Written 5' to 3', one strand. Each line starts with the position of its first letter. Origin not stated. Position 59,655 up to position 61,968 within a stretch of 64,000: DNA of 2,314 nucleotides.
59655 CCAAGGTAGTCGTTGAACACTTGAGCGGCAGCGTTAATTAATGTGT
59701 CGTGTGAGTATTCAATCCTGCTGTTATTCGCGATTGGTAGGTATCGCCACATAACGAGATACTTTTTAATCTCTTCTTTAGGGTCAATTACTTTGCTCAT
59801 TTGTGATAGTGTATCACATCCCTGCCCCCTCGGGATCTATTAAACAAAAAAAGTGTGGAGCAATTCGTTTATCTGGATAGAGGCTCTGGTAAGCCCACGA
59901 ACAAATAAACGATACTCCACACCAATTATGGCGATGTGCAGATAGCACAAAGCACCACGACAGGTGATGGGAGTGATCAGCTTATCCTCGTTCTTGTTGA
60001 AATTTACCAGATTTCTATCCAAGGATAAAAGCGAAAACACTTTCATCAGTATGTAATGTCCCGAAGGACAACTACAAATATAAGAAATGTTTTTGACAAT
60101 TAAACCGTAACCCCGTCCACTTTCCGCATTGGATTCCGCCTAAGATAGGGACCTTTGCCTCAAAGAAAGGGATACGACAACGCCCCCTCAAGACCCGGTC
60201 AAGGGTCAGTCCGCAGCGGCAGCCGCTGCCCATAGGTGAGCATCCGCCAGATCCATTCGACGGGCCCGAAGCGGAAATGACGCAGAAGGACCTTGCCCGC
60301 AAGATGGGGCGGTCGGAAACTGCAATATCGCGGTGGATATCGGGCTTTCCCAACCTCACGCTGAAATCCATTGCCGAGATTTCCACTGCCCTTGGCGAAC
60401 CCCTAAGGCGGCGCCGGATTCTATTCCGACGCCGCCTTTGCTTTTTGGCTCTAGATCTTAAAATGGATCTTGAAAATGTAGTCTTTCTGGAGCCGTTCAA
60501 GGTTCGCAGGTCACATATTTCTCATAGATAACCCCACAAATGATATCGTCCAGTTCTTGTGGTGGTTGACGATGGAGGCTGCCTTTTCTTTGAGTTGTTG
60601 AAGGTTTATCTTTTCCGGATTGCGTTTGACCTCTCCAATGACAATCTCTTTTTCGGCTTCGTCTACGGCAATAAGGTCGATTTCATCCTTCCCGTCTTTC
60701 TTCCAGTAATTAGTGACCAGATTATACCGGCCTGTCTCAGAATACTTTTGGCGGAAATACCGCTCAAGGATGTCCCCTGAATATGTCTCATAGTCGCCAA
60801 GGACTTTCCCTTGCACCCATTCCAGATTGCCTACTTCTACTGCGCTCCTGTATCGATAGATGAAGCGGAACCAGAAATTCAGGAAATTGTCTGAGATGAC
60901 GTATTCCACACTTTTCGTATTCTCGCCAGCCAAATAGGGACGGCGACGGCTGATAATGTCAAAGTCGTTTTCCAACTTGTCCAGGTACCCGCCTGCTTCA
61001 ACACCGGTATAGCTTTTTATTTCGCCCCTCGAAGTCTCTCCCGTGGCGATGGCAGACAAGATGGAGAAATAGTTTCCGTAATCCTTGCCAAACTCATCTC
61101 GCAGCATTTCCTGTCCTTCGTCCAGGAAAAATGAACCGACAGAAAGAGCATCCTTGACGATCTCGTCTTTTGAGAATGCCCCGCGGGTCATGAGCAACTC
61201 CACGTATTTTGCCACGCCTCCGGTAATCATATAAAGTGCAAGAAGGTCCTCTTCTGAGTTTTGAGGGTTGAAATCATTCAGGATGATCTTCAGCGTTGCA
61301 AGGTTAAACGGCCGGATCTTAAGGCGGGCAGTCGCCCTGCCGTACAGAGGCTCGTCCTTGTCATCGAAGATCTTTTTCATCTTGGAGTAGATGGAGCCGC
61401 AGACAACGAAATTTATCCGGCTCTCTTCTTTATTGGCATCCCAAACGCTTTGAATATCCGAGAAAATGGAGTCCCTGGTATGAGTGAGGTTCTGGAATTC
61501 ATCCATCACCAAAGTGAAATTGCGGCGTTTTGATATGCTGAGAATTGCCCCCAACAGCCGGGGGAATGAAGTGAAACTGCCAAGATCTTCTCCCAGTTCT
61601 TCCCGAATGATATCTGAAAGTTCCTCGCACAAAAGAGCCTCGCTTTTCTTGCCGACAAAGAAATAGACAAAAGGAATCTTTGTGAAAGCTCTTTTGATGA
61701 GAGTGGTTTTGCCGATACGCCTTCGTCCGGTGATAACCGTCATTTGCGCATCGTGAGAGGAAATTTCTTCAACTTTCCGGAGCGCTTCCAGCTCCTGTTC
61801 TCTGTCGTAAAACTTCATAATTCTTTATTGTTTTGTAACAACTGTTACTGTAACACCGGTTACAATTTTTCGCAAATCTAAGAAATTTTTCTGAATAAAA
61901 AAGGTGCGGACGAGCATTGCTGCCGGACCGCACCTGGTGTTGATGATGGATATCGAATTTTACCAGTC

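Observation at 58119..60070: AT-rich orphan three-gene operon, a candidate novel defence or toxin module inside the accessory island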

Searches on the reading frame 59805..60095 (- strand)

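Call 112: search_protein_families(library=pfam, proteins=[L038:4511-5512:+, L038:5557-6705:+, L038:2869-3945:+, L038:389-1672:+, L038:2116-2532:+, L037:567-1478:+, L037:2276-2770:+, L037:2785-3636:+, L037:3664-4335:+], max_evalue=0.01)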
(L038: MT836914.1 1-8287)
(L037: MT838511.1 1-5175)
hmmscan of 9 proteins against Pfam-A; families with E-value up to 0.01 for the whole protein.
L038:4511-5512:+ (333 aa): 2 families
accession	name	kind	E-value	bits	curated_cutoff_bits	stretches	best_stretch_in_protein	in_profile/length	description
PF22558.3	REase-ARP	-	3.6e-14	53.4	27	1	15-330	7-270/270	Restriction Endonuclease associating with ARP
PF20796.3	PDDEXK_13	-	0.00082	19.2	27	0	279-330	241-289/290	PD-(D/E)XK nuclease superfamily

L038:5557-6705:+ (382 aa): 0 families

L038:2869-3945:+ (358 aa): 2 families
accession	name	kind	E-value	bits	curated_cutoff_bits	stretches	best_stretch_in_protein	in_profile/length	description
PF08707.16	PriCT_2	-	3e-11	44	22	1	272-350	3-77/77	Primase C terminal 2 (PriCT-2)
PF08800.15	BT4734-like_N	-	5.8e-10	39.9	22.4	1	116-236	2-134/134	BT4734-like, N-terminal domain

L038:389-1672:+ (427 aa): 3 families
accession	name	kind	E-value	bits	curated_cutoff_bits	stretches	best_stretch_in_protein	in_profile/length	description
PF13102.12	Phage_int_SAM_5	-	2.8e-18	66.5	22.3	1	118-209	4-94/98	Phage integrase SAM-like domain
PF17293.8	Arm-DNA-bind_5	-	4.2e-12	46.9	22.6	1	7-102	2-85/87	Arm DNA-binding domain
PF00589.27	Phage_integrase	-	1e-09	38.9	27.1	1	236-413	10-170/172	Phage integrase family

L038:2116-2532:+ (138 aa): 3 families
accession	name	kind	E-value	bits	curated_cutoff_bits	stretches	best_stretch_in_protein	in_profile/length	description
PF12728.13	HTH_17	-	3.7e-14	53.2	27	1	58-109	2-50/51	Helix-turn-helix domain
PF05930.18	Phage_AlpA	-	2.4e-05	24.6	21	1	58-106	4-51/51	Prophage CP4-57 regulatory protein (AlpA)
PF18016.8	SAM_3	-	0.0017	18.7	22.6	1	99-127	12-41/65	SAM domain (Sterile alpha motif)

L037:567-1478:+ (303 aa): 3 families
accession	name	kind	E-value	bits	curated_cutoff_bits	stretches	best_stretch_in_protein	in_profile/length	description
PF13280.12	WYL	-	6.6e-09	36.1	21.8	1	124-189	3-69/70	WYL domain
PF25583.1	WCX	-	1.6e-05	25.6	23.9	1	246-298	22-75/76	WCX domain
PF05153.21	MIOX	-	0.0048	17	25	0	178-231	107-158/249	Myo-inositol oxygenase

L037:2276-2770:+ (164 aa): 7 families
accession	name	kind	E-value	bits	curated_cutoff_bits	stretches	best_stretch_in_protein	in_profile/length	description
PF01155.25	HypA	-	0.00055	20.4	28.9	0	79-108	70-101/112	Hydrogenase/urease nickel incorporation, metallochaperone, hypA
PF13920.12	zf-C3HC4_3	-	0.0024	18.1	27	1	67-100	13-43/49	Zinc finger, C3HC4 type (RING finger)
PF13240.11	Zn_Ribbon_1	-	0.0035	17.5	25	1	81-101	1-21/23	zinc-ribbon domain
PF10571.15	UPF0547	-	0.0043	17.6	29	0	82-100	3-21/26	Uncharacterised protein family UPF0547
PF23455.1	DUF7129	-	0.0057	16.8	30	0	82-106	14-40/45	Domain of unknown function (DUF7129)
PF07907.16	YibE_F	-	0.0077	16.2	27.2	1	116-163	47-94/241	YibE/F-like protein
PF17032.10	Zn_ribbon_15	-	0.0098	17.1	28.9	0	23-100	37-73/73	zinc-ribbon family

L037:2785-3636:+ (283 aa): 0 families

L037:3664-4335:+ (223 aa): 0 families

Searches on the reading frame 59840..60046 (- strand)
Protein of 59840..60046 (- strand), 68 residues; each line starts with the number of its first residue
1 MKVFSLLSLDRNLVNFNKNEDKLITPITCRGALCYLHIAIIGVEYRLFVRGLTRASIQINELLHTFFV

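Call 3: search_protein_families(library=pfam, proteins=[window:59840-60046:-], max_evalue=1)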
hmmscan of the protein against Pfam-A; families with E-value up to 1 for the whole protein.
window:59840-60046:- (68 aa): 1 family
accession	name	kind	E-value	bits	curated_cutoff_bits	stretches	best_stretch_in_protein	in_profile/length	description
PF12424.13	ATP_Ca_trans_C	-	0.2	12.6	22.9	1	47-59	4-16/47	Plasma membrane calcium transporter ATPase C terminal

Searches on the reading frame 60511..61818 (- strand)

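Call 3: search_protein_families(library=pfam, proteins=[window:60511-61818:-], max_evalue=1)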
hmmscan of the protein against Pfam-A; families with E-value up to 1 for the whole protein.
window:60511-61818:- (435 aa): 7 families
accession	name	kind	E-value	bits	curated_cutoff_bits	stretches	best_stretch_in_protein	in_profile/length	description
PF01637.24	ATPase_2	-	9e-17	62.1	33.2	1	3-208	1-224/225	ATPase domain predominantly from Archaea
PF03008.20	DUF234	-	7.3e-13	49.2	22.5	1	316-399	1-89/100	Archaea bacterial proteins of unknown function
PF13401.12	AAA_22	-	9.6e-11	42.6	27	1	23-142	4-123/130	AAA domain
PF13173.12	AAA_14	-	9e-09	35.9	27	1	25-173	3-125/129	AAA domain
PF13191.12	AAA_16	-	2.7e-06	28.4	32.6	1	2-113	1-146/167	AAA ATPase domain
PF13635.12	DUF4143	-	0.0039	17.4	28.1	1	344-399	104-159/160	Domain of unknown function (DUF4143)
PF05621.17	TniB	-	0.18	11.6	22.4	0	9-43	22-54/189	Bacterial TniB protein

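Call 4: search_protein_families(library=padloc, proteins=[window:60511-61818:-], max_evalue=1)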
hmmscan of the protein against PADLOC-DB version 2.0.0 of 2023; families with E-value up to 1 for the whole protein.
window:60511-61818:- (435 aa): 10 families
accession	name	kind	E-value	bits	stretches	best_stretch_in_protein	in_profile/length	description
PDLC04985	PDC-S27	-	1.7e-49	167.1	1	2-422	5-446/484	-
PDLC04984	PDC-S27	-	1.3e-37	127.8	1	3-359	4-362/474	-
PDLC04791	PDC-S01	-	9.9e-09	32.3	1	17-150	12-128/395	-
PDLC04789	PDC-S01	-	1.9e-07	28.4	2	22-178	15-141/375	-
PDLC04790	PDC-S01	-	2.5e-05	21.2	1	21-52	24-55/422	-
PDLC04786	PDC-S01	-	3.3e-05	20.8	1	343-410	334-399/439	-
PDLC04787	PDC-S01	-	6.8e-05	19.9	1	3-209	10-190/412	-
PDLC02914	ATPase-Toprim_I-B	-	0.0005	17.4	1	19-44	20-45/443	-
PDLC04792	PDC-S01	-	0.0069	13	1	20-45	14-40/452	-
PDLC04140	mad8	-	0.013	13.1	1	6-43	10-46/314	mads_8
